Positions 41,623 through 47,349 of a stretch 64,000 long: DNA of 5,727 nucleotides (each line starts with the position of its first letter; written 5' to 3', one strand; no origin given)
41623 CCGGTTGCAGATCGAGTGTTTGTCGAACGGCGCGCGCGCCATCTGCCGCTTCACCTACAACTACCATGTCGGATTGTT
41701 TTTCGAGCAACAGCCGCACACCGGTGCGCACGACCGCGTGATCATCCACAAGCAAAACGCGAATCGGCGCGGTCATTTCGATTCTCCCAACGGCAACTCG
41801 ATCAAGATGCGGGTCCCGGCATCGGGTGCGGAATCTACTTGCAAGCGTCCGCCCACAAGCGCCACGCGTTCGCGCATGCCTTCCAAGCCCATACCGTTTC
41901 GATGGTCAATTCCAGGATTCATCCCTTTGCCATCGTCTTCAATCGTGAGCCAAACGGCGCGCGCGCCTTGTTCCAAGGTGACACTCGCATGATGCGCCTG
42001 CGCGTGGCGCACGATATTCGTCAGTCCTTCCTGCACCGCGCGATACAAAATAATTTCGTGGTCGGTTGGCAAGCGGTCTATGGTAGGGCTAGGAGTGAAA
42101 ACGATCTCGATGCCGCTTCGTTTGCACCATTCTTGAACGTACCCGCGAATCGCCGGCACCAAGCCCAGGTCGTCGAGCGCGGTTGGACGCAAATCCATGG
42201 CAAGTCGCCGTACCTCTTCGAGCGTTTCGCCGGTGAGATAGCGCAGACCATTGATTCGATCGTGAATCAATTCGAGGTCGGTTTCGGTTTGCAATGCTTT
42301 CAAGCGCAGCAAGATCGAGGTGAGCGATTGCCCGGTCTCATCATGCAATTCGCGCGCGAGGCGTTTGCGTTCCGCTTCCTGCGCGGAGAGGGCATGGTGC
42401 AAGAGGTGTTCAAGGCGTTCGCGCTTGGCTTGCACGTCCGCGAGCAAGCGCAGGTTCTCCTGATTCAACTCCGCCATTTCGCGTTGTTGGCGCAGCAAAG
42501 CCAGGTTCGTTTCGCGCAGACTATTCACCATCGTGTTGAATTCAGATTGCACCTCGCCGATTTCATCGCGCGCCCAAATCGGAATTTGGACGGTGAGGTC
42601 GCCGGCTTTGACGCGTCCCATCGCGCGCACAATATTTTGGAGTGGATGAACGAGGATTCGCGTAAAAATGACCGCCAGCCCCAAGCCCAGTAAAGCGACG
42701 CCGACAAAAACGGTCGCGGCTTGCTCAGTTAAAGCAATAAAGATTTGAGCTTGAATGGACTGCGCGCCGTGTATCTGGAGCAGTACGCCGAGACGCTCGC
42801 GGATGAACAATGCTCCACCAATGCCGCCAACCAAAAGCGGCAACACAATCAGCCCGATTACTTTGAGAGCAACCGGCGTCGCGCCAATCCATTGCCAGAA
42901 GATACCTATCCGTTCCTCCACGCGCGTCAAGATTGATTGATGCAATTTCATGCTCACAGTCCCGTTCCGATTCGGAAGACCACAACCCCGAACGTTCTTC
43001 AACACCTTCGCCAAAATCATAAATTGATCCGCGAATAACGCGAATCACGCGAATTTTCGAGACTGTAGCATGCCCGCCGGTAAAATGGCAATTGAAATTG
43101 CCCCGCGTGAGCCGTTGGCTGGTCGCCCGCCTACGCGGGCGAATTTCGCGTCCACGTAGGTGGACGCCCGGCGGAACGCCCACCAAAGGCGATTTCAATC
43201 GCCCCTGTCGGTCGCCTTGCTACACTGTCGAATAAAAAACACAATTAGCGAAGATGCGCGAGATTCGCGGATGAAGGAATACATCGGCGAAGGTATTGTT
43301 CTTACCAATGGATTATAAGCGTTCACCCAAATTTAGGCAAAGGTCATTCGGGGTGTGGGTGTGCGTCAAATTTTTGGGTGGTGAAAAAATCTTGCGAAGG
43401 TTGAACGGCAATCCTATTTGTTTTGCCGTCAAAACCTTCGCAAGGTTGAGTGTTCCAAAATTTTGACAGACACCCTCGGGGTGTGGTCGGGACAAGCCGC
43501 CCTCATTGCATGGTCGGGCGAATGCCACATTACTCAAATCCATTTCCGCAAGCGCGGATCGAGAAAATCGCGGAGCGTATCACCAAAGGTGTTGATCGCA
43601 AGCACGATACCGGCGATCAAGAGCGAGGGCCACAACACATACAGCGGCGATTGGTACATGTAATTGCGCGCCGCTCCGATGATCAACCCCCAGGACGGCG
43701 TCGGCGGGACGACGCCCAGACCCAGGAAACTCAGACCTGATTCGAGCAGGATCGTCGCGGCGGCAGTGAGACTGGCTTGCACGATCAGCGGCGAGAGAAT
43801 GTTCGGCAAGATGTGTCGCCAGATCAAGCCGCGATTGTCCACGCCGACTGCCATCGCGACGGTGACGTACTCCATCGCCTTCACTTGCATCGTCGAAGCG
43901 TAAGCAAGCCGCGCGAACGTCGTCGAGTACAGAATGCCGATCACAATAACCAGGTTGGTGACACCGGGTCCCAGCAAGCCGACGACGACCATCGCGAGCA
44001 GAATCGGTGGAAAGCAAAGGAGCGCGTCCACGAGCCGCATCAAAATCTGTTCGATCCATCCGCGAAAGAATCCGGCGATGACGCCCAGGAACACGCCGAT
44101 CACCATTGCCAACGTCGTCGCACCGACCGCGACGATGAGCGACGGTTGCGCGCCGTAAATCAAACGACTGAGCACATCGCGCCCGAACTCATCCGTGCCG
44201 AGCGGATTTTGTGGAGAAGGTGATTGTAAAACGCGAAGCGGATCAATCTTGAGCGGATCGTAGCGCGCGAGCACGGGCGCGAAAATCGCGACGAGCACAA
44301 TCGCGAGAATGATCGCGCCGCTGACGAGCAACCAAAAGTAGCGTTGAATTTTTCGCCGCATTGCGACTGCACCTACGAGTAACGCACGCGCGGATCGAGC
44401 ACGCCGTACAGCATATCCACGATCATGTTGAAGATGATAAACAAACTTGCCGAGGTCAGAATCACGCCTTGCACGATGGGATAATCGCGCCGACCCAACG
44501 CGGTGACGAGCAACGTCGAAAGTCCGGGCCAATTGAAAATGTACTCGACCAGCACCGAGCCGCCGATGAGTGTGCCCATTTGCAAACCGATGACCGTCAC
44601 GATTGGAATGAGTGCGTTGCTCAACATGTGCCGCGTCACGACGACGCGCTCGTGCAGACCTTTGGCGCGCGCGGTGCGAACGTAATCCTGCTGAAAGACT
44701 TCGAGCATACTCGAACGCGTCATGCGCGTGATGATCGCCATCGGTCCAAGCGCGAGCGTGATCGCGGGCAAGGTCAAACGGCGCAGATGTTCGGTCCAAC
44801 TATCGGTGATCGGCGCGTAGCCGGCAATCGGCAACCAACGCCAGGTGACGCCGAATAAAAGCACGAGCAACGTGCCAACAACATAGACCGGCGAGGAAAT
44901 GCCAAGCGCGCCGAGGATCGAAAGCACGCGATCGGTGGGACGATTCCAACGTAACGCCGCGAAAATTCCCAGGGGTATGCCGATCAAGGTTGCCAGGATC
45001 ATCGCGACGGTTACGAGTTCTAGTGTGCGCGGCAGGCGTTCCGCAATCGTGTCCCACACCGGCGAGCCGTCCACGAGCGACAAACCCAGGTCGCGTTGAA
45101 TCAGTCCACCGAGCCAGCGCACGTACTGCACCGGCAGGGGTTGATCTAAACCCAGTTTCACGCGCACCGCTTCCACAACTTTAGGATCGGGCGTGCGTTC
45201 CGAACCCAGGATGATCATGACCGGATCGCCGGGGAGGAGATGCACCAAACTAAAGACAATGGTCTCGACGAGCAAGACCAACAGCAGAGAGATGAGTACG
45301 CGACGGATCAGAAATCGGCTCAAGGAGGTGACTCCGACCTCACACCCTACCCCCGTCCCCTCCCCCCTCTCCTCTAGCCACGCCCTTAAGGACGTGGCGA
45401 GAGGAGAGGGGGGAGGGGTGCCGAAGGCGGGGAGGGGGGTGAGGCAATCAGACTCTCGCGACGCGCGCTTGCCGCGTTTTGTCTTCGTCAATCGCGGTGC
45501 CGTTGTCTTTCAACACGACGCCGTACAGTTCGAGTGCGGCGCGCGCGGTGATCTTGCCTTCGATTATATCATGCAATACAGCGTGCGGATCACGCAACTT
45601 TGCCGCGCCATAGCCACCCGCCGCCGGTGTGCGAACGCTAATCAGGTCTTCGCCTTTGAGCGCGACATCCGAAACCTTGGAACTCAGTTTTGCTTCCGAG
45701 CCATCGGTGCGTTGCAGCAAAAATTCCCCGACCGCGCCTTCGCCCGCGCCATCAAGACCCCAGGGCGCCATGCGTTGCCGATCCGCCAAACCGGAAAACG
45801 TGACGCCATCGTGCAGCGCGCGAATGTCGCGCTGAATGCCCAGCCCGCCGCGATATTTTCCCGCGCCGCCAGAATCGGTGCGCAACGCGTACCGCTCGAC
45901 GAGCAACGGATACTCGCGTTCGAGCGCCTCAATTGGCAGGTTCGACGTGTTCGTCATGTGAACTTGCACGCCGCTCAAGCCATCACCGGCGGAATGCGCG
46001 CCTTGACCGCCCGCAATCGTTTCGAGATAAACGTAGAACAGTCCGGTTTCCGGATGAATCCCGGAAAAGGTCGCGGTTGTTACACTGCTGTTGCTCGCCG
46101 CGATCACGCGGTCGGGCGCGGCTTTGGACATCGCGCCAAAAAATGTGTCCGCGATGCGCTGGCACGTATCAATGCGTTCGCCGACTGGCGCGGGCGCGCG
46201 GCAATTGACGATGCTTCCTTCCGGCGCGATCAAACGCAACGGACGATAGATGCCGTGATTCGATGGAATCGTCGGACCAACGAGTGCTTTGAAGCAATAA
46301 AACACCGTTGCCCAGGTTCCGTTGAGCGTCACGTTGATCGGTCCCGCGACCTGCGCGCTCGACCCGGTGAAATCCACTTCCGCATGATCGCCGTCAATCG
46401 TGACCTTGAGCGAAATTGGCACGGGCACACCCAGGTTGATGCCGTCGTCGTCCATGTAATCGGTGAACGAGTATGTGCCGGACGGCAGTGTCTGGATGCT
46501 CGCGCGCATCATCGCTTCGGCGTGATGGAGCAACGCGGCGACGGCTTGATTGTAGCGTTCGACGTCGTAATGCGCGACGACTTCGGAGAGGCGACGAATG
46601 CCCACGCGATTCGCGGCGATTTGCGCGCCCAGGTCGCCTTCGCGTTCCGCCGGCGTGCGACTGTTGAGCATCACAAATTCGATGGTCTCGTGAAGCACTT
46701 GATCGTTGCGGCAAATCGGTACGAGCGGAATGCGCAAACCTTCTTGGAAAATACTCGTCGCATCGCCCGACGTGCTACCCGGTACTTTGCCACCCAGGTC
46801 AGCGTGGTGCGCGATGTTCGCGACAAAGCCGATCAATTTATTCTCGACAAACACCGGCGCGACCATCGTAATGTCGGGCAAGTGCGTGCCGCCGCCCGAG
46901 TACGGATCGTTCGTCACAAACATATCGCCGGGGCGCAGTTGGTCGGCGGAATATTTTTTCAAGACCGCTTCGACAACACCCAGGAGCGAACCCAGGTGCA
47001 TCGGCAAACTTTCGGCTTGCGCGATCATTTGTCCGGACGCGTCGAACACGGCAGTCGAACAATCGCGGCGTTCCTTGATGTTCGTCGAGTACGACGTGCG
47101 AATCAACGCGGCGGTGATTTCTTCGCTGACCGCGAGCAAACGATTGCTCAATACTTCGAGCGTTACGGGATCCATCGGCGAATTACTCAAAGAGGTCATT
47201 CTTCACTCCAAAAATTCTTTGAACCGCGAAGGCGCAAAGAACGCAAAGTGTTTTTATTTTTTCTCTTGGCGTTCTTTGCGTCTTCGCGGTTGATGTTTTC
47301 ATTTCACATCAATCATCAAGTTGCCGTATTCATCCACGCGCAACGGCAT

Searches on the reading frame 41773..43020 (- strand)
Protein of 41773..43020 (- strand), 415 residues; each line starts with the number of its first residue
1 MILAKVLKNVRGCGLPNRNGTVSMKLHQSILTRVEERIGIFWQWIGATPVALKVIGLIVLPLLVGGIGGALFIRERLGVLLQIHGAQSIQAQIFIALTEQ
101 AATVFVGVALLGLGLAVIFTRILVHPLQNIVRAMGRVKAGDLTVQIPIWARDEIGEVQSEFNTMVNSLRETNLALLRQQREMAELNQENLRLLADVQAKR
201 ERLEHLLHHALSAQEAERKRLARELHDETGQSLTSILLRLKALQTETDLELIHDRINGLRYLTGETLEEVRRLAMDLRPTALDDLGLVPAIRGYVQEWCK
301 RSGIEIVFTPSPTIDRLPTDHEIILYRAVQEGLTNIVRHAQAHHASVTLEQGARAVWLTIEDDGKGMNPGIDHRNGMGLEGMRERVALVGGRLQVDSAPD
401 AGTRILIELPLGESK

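Call 7: search_protein_families(library=pfam, proteins=[window:41773-43020:-], max_evalue=0.001)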
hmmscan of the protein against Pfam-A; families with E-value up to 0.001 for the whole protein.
window:41773-43020:- (415 aa): 4 families
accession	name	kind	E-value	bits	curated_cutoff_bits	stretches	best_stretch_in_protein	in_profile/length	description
PF02518.31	HATPase_c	-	3.3e-16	60.1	26.4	1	322-412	3-110/111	Histidine kinase-, DNA gyrase B-, and HSP90-like ATPase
PF07730.19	HisKA_3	-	1.9e-14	54.4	24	1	217-282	1-68/68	Histidine kinase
PF00672.30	HAMP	-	3.7e-14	53.2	25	1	119-170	2-53/53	HAMP domain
PF13581.12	HATPase_c_2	-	5.3e-06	26.9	27.4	1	310-372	30-95/127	Histidine kinase-like ATPase domain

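Call 46: search_protein_families(library=ncbifam, proteins=[window:41773-43020:-], max_evalue=0.00001)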
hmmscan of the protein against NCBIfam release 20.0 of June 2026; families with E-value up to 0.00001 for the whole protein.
window:41773-43020:- (415 aa): 18 families
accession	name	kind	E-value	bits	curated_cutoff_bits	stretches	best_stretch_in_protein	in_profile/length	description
NF052443.1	SensHisKinMctS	equivalog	1.3e-43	149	700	1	200-411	233-448/457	two-component system sensor histidine kinase MctS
NF008649.0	PRK11644.1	equivalog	8.3e-40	137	408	1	194-410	280-495/499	signal transduction histidine-protein kinase/phosphatase UhpB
NF052531.1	Strep_LiaS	equivalog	4.4e-30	105.1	450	1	159-411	77-327/328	envelope stress sensor histidine kinase LiaS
NF007896.0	PRK10600.1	equivalog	9e-28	97.2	578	1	217-408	390-582/598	nitrate/nitrite two-component system sensor histidine kinase NarX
NF008184.0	PRK10935.1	equivalog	2.6e-24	85.8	553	1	217-411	363-559/565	nitrate/nitrite two-component system sensor histidine kinase NarQ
NF047786.1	his_kin_MadS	equivalog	1.2e-17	64.2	500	1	167-410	186-434/434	MadS family sensor histidine kinase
NF047322.1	HK_morpho_MacS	equivalog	6.1e-16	58.6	300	1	200-409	167-366/367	MacS family sensor histidine kinase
NF040691.1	MtrAB_MtrB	equivalog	1.1e-12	47.7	450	1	102-171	189-260/507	MtrAB system histidine kinase MtrB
NF033092.0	HK_WalK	equivalog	1.1e-10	40.8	725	1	109-175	187-253/594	cell wall metabolism sensor histidine kinase WalK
NF041210.1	his_kin_PieS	equivalog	2.3e-08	33.5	850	0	106-181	175-249/474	two component system sensor histidine kinase PieS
NF038263.1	prot_phos_SiaA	equivalog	7.5e-08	31.4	700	1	84-193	298-405/658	biofilm regulation protein phosphatase SiaA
NF007004.0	PRK09467.1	equivalog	3e-07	29.6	415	0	106-170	163-227/440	two-component system sensor histidine kinase EnvZ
NF047496.1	HK_LIC11548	equivalog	4.2e-07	29.1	750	1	103-183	279-359/589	LIC_11548 family sensor histidine kinase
NF007837.0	PRK10549.1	equivalog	4.3e-07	29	603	1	104-189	168-251/466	envelope stress sensor histidine kinase BaeS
NF008468.0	PRK11360.1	equivalog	4.3e-07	28.7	646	0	87-172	185-267/616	two-component system sensor histidine kinase AtoS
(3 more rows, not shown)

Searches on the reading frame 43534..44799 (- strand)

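Call 7: search_protein_families(library=pfam, proteins=[window:43534-44799:-], max_evalue=0.001)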
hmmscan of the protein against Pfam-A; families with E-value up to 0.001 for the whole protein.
window:43534-44799:- (421 aa): 2 families
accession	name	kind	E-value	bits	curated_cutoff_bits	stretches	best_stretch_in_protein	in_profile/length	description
PF00528.27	BPD_transp_1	-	1.1e-29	103.9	26.4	1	235-419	1-184/184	Binding-protein-dependent transport system inner membrane component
PF12911.12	OppC_N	-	3.7e-06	27.2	23.9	1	158-194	17-53/53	N-terminal TM domain of oligopeptide transport permease C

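Call 14: search_protein_families(library=pfam, proteins=[window:43534-44799:-], max_evalue=0.00001)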
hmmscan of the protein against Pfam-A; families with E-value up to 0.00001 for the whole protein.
window:43534-44799:- (421 aa): 2 families
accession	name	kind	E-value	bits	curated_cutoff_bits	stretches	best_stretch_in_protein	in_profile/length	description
PF00528.27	BPD_transp_1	-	1.1e-29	103.9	26.4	1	235-419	1-184/184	Binding-protein-dependent transport system inner membrane component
PF12911.12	OppC_N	-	3.7e-06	27.2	23.9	1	158-194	17-53/53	N-terminal TM domain of oligopeptide transport permease C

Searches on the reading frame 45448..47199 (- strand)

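Call 14: search_protein_families(library=pfam, proteins=[window:45448-47199:-], max_evalue=0.00001)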
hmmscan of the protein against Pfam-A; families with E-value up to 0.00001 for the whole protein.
window:45448-47199:- (583 aa): 1 family
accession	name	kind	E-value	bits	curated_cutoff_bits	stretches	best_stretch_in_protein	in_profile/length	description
PF02538.19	Hydantoinase_B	-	6.8e-197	655.5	26.8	1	10-532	1-518/519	Hydantoinase B/oxoprolinase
